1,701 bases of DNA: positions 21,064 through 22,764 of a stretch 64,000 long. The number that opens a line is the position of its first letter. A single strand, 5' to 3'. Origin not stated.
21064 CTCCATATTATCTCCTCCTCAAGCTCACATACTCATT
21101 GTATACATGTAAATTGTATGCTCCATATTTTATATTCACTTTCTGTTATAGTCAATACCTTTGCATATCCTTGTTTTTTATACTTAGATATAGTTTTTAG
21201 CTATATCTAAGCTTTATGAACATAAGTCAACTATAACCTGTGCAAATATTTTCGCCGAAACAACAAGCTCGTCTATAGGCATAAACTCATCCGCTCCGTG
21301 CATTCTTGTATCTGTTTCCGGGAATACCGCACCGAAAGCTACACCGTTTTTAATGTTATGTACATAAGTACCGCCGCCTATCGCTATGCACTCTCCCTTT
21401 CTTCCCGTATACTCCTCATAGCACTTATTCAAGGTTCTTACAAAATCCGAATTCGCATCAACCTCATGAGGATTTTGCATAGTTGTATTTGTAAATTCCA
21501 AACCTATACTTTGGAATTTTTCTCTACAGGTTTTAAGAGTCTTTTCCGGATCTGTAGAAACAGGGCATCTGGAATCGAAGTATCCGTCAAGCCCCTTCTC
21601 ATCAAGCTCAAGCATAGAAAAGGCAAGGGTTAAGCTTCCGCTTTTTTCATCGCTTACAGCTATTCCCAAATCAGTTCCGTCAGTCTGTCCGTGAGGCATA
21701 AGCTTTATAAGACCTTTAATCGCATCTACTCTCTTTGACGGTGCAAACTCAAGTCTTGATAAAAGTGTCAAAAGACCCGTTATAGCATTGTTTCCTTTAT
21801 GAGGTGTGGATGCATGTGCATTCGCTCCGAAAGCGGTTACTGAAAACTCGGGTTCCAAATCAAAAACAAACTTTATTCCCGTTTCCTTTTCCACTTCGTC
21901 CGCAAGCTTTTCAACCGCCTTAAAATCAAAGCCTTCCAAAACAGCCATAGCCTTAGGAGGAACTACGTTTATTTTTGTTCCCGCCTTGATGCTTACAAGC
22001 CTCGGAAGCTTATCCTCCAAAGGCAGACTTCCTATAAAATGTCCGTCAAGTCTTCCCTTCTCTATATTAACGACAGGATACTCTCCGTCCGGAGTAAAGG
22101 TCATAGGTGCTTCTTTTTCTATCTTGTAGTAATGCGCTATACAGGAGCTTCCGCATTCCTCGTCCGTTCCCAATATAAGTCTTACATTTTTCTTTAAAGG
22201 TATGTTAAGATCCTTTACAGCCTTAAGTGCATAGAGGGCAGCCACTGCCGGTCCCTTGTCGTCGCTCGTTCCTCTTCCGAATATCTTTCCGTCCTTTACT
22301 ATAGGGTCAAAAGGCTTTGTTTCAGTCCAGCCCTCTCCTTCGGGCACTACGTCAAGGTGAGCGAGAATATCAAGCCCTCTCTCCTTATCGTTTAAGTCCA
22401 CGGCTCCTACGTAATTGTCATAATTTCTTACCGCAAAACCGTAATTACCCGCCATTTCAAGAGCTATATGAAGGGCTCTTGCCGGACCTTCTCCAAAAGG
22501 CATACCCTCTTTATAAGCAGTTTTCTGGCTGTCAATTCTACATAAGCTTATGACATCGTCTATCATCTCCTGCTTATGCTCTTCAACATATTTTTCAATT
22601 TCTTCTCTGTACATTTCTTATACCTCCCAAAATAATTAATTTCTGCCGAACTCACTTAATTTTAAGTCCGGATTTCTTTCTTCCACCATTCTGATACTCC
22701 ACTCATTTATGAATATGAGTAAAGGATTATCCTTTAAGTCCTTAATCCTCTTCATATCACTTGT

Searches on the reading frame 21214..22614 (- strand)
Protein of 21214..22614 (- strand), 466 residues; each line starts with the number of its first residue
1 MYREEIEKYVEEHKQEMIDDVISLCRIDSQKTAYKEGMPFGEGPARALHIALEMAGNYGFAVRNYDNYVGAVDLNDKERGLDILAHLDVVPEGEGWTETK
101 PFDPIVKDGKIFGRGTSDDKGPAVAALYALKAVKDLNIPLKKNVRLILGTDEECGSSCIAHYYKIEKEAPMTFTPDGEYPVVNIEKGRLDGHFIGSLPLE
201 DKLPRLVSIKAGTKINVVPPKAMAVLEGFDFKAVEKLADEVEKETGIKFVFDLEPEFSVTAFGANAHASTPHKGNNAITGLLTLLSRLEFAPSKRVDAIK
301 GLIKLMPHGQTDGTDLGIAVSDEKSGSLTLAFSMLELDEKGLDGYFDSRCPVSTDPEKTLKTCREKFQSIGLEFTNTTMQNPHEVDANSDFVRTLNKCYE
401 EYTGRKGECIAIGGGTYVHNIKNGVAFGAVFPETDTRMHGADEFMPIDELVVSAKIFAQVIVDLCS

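Call 76: find_encoding_contigs(protein=window:21214-22614:-, flank=10000, max_places=1)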
Protein window:21214-22614:- (466 aa): 14 contigs read that carry it; 1 place shown.
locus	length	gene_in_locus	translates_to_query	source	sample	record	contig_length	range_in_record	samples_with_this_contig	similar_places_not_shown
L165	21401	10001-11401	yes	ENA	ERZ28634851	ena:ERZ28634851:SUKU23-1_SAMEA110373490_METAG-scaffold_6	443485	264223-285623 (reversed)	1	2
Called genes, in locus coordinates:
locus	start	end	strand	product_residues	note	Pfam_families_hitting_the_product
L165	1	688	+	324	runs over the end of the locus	PF00953:Glycos_transf_4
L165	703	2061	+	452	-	PF21799:MurD-like_N, PF08245:Mur_ligase_M, PF02875:Mur_ligase_C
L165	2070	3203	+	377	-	PF01098:FTSW_RODA_SPOVE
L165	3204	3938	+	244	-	-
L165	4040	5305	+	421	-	PF00091:Tubulin, PF12327:FtsZ_C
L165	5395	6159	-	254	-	PF03309:Pan_kinase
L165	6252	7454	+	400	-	PF02441:Flavoprotein, PF04127:DFP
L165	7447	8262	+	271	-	PF03537:Glyco_hydro_114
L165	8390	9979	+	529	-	PF00009:GTP_EFTU, PF22042:EF-G_D2, PF03144:GTP_EFTU_D2 (faint), PF16658:RF3_C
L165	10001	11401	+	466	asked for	PF01546:Peptidase_M20, PF07687:M20_dimer (faint)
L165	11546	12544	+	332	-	PF00005:ABC_tran, PF02463:SMC_N, PF13304:AAA_21 (faint), PF09383:NIL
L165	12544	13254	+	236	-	PF00528:BPD_transp_1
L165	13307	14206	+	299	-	PF03180:Lipoprotein_9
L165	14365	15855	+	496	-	PF02518:HATPase_c, PF14501:HATPase_c_5 (weak)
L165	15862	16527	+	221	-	PF00072:Response_reg, PF00196:GerE (weak)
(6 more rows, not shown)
